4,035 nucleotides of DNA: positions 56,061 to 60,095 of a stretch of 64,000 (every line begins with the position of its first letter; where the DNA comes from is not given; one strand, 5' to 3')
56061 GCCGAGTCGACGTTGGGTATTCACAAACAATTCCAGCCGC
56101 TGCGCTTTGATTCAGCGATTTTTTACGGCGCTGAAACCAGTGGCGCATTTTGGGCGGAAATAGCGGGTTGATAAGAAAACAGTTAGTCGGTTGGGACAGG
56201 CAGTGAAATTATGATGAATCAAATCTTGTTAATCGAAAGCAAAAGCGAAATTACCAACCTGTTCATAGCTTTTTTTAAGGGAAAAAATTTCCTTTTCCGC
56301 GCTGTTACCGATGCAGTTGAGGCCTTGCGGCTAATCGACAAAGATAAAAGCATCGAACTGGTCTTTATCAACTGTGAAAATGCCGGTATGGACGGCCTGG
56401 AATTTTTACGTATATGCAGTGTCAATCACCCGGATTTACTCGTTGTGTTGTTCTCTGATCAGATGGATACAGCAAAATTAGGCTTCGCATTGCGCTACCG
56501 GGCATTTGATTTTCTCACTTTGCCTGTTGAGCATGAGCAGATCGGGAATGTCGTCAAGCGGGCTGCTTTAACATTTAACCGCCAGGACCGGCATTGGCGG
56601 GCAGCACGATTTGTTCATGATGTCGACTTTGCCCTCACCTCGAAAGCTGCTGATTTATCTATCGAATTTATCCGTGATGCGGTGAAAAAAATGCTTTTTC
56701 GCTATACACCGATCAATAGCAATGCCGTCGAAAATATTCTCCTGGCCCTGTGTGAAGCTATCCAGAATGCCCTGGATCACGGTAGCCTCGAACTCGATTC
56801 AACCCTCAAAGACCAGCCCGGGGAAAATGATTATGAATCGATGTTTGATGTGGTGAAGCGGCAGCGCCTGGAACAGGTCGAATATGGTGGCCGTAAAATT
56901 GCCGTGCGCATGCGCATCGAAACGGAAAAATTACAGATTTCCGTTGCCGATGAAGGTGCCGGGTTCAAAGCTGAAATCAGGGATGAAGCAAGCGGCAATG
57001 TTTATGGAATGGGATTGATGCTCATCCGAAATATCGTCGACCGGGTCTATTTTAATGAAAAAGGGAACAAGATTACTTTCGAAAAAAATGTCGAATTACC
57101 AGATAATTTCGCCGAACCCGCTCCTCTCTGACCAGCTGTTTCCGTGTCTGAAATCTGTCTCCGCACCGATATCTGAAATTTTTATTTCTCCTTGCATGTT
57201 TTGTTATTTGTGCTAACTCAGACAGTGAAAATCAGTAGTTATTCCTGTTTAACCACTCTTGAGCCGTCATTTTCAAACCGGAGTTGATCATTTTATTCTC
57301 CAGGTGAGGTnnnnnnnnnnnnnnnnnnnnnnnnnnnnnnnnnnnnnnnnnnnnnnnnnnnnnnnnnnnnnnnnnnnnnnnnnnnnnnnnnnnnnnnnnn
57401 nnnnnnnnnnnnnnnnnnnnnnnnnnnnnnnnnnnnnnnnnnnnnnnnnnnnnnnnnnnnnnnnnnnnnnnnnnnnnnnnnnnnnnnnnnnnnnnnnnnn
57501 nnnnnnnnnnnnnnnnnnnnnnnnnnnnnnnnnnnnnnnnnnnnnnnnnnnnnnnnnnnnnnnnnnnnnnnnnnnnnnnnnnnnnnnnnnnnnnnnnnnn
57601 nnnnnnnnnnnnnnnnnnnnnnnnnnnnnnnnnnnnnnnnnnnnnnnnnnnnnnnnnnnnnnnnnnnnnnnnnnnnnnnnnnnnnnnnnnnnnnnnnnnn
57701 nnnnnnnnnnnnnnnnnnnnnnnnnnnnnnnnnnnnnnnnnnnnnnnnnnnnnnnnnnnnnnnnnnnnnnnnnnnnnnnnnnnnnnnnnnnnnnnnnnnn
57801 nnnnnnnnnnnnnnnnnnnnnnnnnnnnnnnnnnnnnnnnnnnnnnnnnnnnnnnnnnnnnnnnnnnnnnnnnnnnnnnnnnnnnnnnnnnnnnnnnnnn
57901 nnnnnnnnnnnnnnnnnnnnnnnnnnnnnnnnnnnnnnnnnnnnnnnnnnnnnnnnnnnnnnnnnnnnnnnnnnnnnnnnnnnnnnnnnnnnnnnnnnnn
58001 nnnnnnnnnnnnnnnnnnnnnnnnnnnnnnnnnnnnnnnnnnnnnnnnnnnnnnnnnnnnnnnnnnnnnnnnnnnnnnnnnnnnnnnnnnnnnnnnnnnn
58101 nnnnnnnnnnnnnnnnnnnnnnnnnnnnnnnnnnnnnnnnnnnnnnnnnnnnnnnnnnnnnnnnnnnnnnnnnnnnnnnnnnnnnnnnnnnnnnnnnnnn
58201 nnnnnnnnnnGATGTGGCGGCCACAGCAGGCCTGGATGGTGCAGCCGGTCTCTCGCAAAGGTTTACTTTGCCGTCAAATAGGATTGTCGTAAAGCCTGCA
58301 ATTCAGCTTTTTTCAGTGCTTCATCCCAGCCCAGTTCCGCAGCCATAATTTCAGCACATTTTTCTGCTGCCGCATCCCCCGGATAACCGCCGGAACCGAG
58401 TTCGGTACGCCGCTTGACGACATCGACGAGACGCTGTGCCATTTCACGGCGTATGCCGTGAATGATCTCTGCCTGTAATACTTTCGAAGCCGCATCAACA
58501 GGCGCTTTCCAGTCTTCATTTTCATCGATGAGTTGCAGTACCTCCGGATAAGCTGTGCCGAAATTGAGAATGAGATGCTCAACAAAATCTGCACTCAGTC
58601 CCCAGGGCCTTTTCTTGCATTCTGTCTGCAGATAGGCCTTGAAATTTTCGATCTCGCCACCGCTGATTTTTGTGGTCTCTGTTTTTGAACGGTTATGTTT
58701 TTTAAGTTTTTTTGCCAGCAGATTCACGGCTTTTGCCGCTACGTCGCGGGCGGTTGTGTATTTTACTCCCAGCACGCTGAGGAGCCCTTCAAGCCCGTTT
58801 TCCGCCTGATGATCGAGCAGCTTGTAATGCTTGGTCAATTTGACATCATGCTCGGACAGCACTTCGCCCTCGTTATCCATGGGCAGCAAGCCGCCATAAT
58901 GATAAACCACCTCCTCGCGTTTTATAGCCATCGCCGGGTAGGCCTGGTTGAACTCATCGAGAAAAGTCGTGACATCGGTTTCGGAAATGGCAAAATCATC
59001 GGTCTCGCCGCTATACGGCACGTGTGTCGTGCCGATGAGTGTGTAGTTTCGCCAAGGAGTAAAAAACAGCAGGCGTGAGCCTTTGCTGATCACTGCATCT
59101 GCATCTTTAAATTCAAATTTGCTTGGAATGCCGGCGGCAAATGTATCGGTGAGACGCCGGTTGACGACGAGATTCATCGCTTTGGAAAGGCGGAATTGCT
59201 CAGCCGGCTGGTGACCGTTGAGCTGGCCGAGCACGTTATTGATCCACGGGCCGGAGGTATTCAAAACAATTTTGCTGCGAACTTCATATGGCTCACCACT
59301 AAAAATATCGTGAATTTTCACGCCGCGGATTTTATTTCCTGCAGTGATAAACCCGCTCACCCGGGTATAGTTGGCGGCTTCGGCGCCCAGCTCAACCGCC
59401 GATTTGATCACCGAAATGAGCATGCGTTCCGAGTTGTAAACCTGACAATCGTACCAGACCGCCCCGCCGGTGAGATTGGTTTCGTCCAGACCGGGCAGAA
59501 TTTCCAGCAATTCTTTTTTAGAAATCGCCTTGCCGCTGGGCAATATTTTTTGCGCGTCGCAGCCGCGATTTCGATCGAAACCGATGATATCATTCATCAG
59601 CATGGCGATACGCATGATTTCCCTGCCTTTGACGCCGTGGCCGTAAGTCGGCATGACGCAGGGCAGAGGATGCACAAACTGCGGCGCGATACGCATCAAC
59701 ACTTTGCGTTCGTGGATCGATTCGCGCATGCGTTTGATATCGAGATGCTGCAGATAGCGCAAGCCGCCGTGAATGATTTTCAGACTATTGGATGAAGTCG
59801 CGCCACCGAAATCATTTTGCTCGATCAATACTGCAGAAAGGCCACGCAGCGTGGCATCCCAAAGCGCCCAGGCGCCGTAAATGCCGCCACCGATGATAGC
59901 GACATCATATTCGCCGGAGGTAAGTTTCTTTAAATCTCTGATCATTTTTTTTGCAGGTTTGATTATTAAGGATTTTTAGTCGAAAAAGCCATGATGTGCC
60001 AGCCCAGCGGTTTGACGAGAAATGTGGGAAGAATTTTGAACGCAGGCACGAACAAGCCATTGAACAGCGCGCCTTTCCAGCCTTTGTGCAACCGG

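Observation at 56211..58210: Two paralogous pseudo-receiver / RsbW-like kinase fusions with different degeneration of the phospho-acceptor pocket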

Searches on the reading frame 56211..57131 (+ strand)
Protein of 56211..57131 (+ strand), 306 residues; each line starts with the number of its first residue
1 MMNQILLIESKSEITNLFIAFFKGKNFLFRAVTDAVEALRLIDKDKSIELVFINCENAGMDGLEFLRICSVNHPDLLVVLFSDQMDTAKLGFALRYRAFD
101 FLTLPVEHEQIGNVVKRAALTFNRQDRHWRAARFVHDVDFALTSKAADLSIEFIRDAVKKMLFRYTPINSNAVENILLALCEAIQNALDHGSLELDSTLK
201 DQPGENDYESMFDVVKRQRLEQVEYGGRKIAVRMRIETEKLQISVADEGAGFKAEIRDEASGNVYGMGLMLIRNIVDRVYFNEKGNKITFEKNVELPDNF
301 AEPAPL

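Call 3: search_protein_families(library=pfam, proteins=[window:56211-57131:+], max_evalue=0.1)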
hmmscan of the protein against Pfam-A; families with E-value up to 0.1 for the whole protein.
window:56211-57131:+ (306 aa): 3 families
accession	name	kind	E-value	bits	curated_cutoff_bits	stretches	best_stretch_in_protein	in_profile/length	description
PF13581.12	HATPase_c_2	-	6.9e-16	58.9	27.4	1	150-291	7-126/127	Histidine kinase-like ATPase domain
PF00072.30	Response_reg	-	4.1e-09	37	30.2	1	5-115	1-110/111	Response regulator receiver domain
PF02518.31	HATPase_c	-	0.00026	21.8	26.4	1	179-290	9-105/111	Histidine kinase-, DNA gyrase B-, and HSP90-like ATPase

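Call 4: search_protein_families(library=ncbifam, proteins=[window:56211-57131:+], max_evalue=1)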
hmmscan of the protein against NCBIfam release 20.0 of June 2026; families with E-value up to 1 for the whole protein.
window:56211-57131:+ (306 aa): 44 families (the best 25 are shown)
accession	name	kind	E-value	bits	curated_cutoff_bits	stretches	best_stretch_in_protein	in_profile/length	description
NF051870.1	NAssimRespRegNtrX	equivalog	4.9e-10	38.9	600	1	2-146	1-145/452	nitrogen assimilation response regulator NtrX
NF052313.1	T9SS_RR_PorX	equivalog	7.4e-08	31.6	300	1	4-118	2-115/513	T9SS response regulator signal transducer PorX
NF049963.1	RespRegFlgRCampy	domain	4.2e-07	29.2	750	1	16-156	15-152/429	fla regulon two-component system response regulator FlgR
TIGR01818.1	ntrC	equivalog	1.1e-06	27.8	558.6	1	22-125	18-120/463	nitrogen regulation protein NR(I)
NF008469.0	PRK11361.1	equivalog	5.7e-06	25.3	714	1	2-119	4-120/461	acetoacetate metabolism transcriptional regulator AtoC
NF003144.0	PRK04069.1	equivalog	7.8e-06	25.4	145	1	229-293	66-142/161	anti-sigma B factor RsbW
NF047793.1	ResRegPgtA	equivalog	1.3e-05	24.2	650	1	3-131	6-135/414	two-component system response regulator PgtA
NF045505.1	RR_RssB_Pseudo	equivalog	1.5e-05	24.3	700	1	5-120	8-122/394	two-component system response regulator RssB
NF041946.1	LuxO_transreg_Vib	equivalog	1.6e-05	23.9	800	1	8-121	2-114/463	quorum-sensing sigma-54 dependent transcriptional regulator LuxO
NF010076.0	PRK13557.1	subfamily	2.3e-05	23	631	1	3-112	416-526/540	histidine kinase famiy protein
TIGR01925.2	spIIAB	equivalog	3e-05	23.9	135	1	228-294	60-136/137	anti-sigma F factor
NF007969.0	PRK10693.1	equivalog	4.2e-05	22.7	329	1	3-108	8-112/337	two-component system response regulator RssB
NF011695.0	PRK15115.1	equivalog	0.00011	21.1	763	1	4-132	8-136/445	two-component system response regulator GlrR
NF010430.0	PRK13856.1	equivalog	0.00013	21.8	344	1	2-123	1-120/241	two-component response regulator VirG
NF008176.1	PRK10923.1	equivalog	0.00014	20.6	620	1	31-131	32-130/469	nitrogen regulation protein NR(I)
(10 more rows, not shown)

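Call 8: find_homologous_proteins(query=window:56211-57131:+, max_evalue=0.00001)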
Query window:56211-57131:+ (306 aa): 8 proteins with E <= 0.00001 among 2872 candidates.
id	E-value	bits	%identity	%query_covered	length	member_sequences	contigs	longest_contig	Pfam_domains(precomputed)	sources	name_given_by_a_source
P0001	2.7e-197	672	100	100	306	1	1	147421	PF13581.13,PF00072.31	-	-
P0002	1.1e-128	447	69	99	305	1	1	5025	PF13581.13,PF00072.31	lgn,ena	-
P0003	3.2e-72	261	43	98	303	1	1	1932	PF13581.13,PF00072.31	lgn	-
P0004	3.8e-67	245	44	97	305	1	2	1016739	PF13581.13,PF00072.31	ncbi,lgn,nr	ncbi:MAG: response regulator [Calditrichaeota bacterium]|nr:MAG: response regulator [Calditrichota b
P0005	1.9e-66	242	42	96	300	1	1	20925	PF13581.13,PF02518.32,PF00072.31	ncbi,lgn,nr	ncbi:ATP-binding protein [candidate division KSB1 bacterium]|nr:ATP-binding protein [candidate divis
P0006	1.8e-47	180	36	96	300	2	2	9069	PF13581.13,PF00072.31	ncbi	-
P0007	1.2e-43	168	37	87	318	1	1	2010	PF13581.13,PF00072.31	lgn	-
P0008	1.4e-43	167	35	96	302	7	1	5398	PF13581.13,PF00072.31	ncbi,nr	ncbi:MAG TPA: response regulator [Bacteroidetes bacterium]|nr:response regulator [Bacteroidota bacte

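Call 20: search_solved_structures(query=A2, max_evalue=0.001, show_alignments=0)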
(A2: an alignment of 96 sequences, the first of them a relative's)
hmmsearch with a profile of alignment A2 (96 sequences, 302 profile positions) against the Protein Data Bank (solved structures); distinct sequences matched with E-value up to 0.001: 341 (the best 60 are shown).
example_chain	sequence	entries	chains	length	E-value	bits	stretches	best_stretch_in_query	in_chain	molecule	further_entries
9qih_A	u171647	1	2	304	1.2e-49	172.4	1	4-300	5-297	SenB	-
9xzo_A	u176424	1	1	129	1.2e-31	113.2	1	2-126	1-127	De novo protein M1X0B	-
1dc7_A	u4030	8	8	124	4.9e-31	111.2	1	5-121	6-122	NITROGEN REGULATION PROTEIN | NITROGEN REGULATION PROTEIN NR(I) | NTRC RECEIVER DOMAIN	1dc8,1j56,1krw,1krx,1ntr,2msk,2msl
9g85_A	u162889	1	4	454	3e-30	108.7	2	2-118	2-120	Response regulator PleD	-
2wb4_A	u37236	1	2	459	3.1e-30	108.6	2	2-118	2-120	DIGUANYLATE CYCLASE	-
1zy2_A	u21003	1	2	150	3.8e-30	108.3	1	4-135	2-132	transcriptional regulator NtrC1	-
5ep0_A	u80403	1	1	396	3.9e-30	108.3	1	3-130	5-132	Putative repressor protein luxO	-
9g86_A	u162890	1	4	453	4.3e-30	108.2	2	4-118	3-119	Response regulator PleD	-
1w25_A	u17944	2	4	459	4.5e-30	108.1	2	4-118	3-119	STALKED-CELL DIFFERENTIATION CONTROLLING PROTEIN | RESPONSE REGULATOR PLED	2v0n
4l4u_A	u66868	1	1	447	4.6e-30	108.1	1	4-147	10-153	Transcriptional regulator (NtrC family)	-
1ny5_A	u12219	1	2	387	5.7e-30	107.8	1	4-147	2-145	transcriptional regulator (NtrC family)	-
7w9h_A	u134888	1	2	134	1.4e-29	106.5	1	2-116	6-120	Response regulator protein FleR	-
3luf_A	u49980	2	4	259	4.7e-29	104.8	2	4-127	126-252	Two-component system response regulator/GGDEF domain protein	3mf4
3eq2_A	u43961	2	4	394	6.7e-29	104.2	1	3-144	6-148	Probable two-component response regulator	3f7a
3jte_A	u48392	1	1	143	8.4e-29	103.9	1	3-135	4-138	Response regulator receiver protein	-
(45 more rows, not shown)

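Call 23: search_solved_structures(query=window:56211-57131:+, max_evalue=0.00001, show_alignments=1)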
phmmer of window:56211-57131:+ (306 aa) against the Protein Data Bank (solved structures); distinct sequences matched with E-value up to 0.00001: 3.
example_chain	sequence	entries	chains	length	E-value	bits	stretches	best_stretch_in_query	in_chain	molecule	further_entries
9qih_A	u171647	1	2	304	2.9e-13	53.1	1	4-295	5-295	SenB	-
4d6x_A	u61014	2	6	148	6.2e-07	32.4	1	4-124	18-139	BACTERIAL REGULATORY, FIS FAMILY PROTEIN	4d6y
5m7n_A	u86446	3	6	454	5.2e-06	29.3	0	4-122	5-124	Nitrogen assimilation regulatory protein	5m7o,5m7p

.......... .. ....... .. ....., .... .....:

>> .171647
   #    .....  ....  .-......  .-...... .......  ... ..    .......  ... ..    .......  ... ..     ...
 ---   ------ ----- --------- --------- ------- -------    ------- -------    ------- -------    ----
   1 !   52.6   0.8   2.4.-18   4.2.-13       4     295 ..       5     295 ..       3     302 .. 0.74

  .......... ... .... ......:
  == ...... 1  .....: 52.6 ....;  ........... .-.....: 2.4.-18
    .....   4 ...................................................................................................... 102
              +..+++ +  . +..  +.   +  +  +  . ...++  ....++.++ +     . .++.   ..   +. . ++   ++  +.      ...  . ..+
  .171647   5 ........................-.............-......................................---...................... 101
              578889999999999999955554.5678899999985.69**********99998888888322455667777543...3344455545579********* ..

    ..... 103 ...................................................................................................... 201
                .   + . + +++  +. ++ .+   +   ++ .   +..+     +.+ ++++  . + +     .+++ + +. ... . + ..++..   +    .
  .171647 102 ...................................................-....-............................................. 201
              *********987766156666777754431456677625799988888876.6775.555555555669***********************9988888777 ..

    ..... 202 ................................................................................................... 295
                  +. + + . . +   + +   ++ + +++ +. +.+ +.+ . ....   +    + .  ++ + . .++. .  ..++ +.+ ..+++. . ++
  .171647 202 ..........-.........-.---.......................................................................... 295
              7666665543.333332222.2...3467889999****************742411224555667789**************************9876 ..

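Call 30: predict_structure(alignment_id=A2)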
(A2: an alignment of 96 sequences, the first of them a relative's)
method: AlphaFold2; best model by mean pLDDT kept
length: 306 residues; sequences in the alignment: 96
mean_pLDDT: 91.0   pTM: 0.75
mean pLDDT of the five models: 91.0, 90.9, 90.2, 90.2, 89.7
residues with pLDDT >= 90: 237; 70-90: 46; 50-70: 15; < 50: 8
segments of 3 or more residues with pLDDT < 50: 299-306
pLDDT, mean of each block of 10 residues (from residue 1): 93 97 95 97 95 92 96 93 94 94 97 96 81 87 98 96 89 94 97 95 95 98 98 95 97 67 71 93 96 73 40
secondary structure, 60 per line:
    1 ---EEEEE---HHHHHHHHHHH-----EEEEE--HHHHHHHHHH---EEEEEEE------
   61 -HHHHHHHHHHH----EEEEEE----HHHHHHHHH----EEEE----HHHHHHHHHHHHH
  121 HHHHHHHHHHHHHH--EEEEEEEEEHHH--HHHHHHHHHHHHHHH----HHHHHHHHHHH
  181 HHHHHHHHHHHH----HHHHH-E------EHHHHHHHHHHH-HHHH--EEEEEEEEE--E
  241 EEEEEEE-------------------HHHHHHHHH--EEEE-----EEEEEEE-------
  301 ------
elements in order: E4-8 H12-22 E28-32 H35-44 E48-54 H62-72 E77-82 H87-95 E100-103 H108-134 E137-145 H151-165 H170-192 H197-201 H211-221 H223-226 E229-237 E240-247 H267-275 E278-281 E287-293
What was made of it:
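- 56211..57131 (+): P1 (g1): LvrC-family REC*-HATPase_c_2 protein, 306 aa. Pseudo-receiver roughly aa 1-118 (56211-56564), long linker helix plus first strand aa 119-147, GHKL/Bergerat domain aa 148-295. AlphaFold pLDDT 91 (call 30).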

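Call 35: fold_search(model_id=the predicted structure, library=pdb)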
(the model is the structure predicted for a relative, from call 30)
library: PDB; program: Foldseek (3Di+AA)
matches with E <= 10: 1653; with E <= 0.001: 566
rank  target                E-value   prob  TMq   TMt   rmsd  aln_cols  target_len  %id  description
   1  9qih_B                2.1e-18  1.00  0.45  0.46  14.3       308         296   22  Structure of response regulator LvrC from Leptospira (released 2026-03-25)
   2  9qih_A                1.1e-17  1.00  0.44  0.45  14.0       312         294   21  Structure of response regulator LvrC from Leptospira (released 2026-03-25)
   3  3f7a_A                1.9e-09  1.00  0.38  0.31  26.0       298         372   14  Structure of Orthorhombic crystal form of Pseudomonas aeruginosa RssB (released 2009-11-24)
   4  3f7a_B                3.3e-09  1.00  0.37  0.31  27.4       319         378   14  Structure of Orthorhombic crystal form of Pseudomonas aeruginosa RssB (released 2009-11-24)
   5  8vc9_C                8.6e-09  1.00  0.32  0.27  18.9       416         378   13  Hybrid response regulator LvrB from Leptospira / phosphorylated REC form (released 2024-12-18)
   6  8vc9_E                9.1e-09  1.00  0.34  0.28  19.8       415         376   13  Hybrid response regulator LvrB from Leptospira / phosphorylated REC form (released 2024-12-18)
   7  8ted_A                1.4e-08  1.00  0.36  0.22  10.8       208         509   16  PorX primitive orthorhombic crystal form (released 2024-04-17)
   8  8vc9_D                1.7e-08  1.00  0.35  0.29  18.4       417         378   12  Hybrid response regulator LvrB from Leptospira / phosphorylated REC form (released 2024-12-18)
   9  8vc9_B                1.9e-08  1.00  0.35  0.29  18.7       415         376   13  Hybrid response regulator LvrB from Leptospira / phosphorylated REC form (released 2024-12-18)
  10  8vc9_F                1.9e-08  1.00  0.33  0.27  20.0       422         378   13  Hybrid response regulator LvrB from Leptospira / phosphorylated REC form (released 2024-12-18)
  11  8p6f_A                2.0e-08  1.00  0.36  0.22  10.7       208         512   16  Crystal structure of PorX-Fj (released 2024-04-03)
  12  8p6f_B                2.4e-08  1.00  0.36  0.22  10.4       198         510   17  Crystal structure of PorX-Fj (released 2024-04-03)
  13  8vc9_A                2.4e-08  1.00  0.32  0.27  19.9       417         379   14  Hybrid response regulator LvrB from Leptospira / phosphorylated REC form (released 2024-12-18)
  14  8tef_A                3.4e-08  1.00  0.37  0.22  11.0       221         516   16  PorX primitive monoclinic crystal form (released 2024-04-17)
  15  8ted_B                3.6e-08  1.00  0.36  0.22  10.7       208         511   16  PorX primitive orthorhombic crystal form (released 2024-04-17)
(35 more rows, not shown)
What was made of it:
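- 56211..57131 (+): Foldseek top hit 9qih LvrC, with SpoIIAB TMt 0.82 for the GHKL part (call 35).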

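Call 42: find_encoding_contigs(protein=P0006, flank=8000, max_places=2)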
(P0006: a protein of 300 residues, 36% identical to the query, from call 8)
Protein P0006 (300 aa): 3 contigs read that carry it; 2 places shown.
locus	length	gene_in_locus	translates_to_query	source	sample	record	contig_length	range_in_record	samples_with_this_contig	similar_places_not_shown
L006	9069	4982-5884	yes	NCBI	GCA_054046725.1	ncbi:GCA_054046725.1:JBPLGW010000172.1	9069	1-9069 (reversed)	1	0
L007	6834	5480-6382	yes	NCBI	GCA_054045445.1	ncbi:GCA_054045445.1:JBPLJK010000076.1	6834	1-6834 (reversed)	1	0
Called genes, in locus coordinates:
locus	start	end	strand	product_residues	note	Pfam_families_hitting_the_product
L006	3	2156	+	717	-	?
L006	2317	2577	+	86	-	-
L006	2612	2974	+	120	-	PF00072:Response_reg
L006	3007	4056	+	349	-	PF00072:Response_reg, PF01339:CheB_methylest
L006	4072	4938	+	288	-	PF03705:CheR_N, PF08241:Methyltransf_11 (faint), PF13847:Methyltransf_31 (faint), PF01739:CheR, PF08242:Methyltransf_12 (faint), PF13649:Methyltransf_25 (faint)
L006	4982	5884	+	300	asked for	PF00072:Response_reg, PF13581:HATPase_c_2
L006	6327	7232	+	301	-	PF00072:Response_reg, PF13581:HATPase_c_2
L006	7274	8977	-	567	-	PF00890:FAD_binding_2 (weak), PF01266:DAO, PF12831:FAD_oxidored (weak), PF13450:NAD_binding_8 (weak), PF16901:DAO_C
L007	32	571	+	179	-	PF00042:Globin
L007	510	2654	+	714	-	PF00042:Globin, PF08448:PAS_4 (faint), PF13188:PAS_8 (faint), PF13426:PAS_9 (faint), PF00015:MCPsignal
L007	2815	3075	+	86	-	-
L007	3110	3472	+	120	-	PF00072:Response_reg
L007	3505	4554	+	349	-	PF00072:Response_reg, PF01339:CheB_methylest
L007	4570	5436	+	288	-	PF03705:CheR_N, PF08241:Methyltransf_11 (faint), PF13847:Methyltransf_31 (faint), PF01739:CheR, PF08242:Methyltransf_12 (weak), PF13649:Methyltransf_25 (faint)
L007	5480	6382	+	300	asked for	PF00072:Response_reg, PF13581:HATPase_c_2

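Call 43: find_encoding_contigs(protein=P0008, flank=8000, max_places=2)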
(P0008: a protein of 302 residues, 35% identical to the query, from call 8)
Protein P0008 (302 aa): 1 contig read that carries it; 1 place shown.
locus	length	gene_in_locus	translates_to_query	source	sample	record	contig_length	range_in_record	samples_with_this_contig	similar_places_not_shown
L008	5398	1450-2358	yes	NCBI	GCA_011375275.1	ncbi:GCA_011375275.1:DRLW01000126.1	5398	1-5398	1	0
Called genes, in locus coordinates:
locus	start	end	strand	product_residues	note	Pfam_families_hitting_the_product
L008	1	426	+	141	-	PF01339:CheB_methylest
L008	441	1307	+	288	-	PF03705:CheR_N, PF13847:Methyltransf_31 (faint), PF13649:Methyltransf_25 (faint), PF01739:CheR, PF08242:Methyltransf_12 (faint)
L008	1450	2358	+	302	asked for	PF00072:Response_reg, PF13581:HATPase_c_2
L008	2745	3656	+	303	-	PF00072:Response_reg, PF13581:HATPase_c_2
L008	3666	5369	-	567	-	PF00890:FAD_binding_2 (weak), PF01266:DAO, PF12831:FAD_oxidored (weak), PF13450:NAD_binding_8 (weak), PF16901:DAO_C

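Call 58: search_protein_representatives(alignment_id=A4)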
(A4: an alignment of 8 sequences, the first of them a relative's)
Query: 8 sequences, 305 profile positions. Proteins with E-value up to 0.001 (for the whole library): 861692; up to 1e-10: 136868; up to 1e-30: 1231. The best 150 are listed.
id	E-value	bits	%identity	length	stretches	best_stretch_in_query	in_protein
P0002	8.8e-135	465.1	-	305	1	2-304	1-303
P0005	1.5e-132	457.7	-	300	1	2-297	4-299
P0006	2.2e-131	453.9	-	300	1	2-298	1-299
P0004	8.5e-130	448.7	-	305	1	1-303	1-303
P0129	5.9e-101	354.0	-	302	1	18-298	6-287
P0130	1.8e-96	339.3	-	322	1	3-298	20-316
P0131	8.4e-96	337.0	-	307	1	2-299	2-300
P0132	2.3e-90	319.2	-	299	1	4-295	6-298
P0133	1.2e-89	316.8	-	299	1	3-294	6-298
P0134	2.7e-75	269.7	-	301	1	2-294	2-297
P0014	1.7e-68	247.4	-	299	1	3-294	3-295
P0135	1.3e-64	234.6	-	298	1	4-292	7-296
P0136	6.9e-63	229.0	-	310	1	3-293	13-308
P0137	2.2e-61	224.0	-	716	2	5-292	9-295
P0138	5.7e-61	222.7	-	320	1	3-296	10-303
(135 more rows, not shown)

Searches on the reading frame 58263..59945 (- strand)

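Call 3: search_protein_families(library=pfam, proteins=[window:58263-59945:-], max_evalue=0.1)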
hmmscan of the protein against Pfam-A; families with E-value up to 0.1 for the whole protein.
window:58263-59945:- (560 aa): 4 families
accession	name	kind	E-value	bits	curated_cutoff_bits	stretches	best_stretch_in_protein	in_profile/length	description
PF01266.30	DAO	-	2.7e-41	142.7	27.9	1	14-365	1-322/353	FAD dependent oxidoreductase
PF16901.10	DAO_C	-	1.5e-24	86.7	31.4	1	420-543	1-124/126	C-terminal domain of alpha-glycerophosphate oxidase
PF12831.13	FAD_oxidored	-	7.3e-06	26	27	1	14-60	1-48/416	FAD dependent oxidoreductase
PF13450.12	NAD_binding_8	-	0.00076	20.1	21.9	1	17-55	1-40/68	NAD(P)-binding Rossmann-like domain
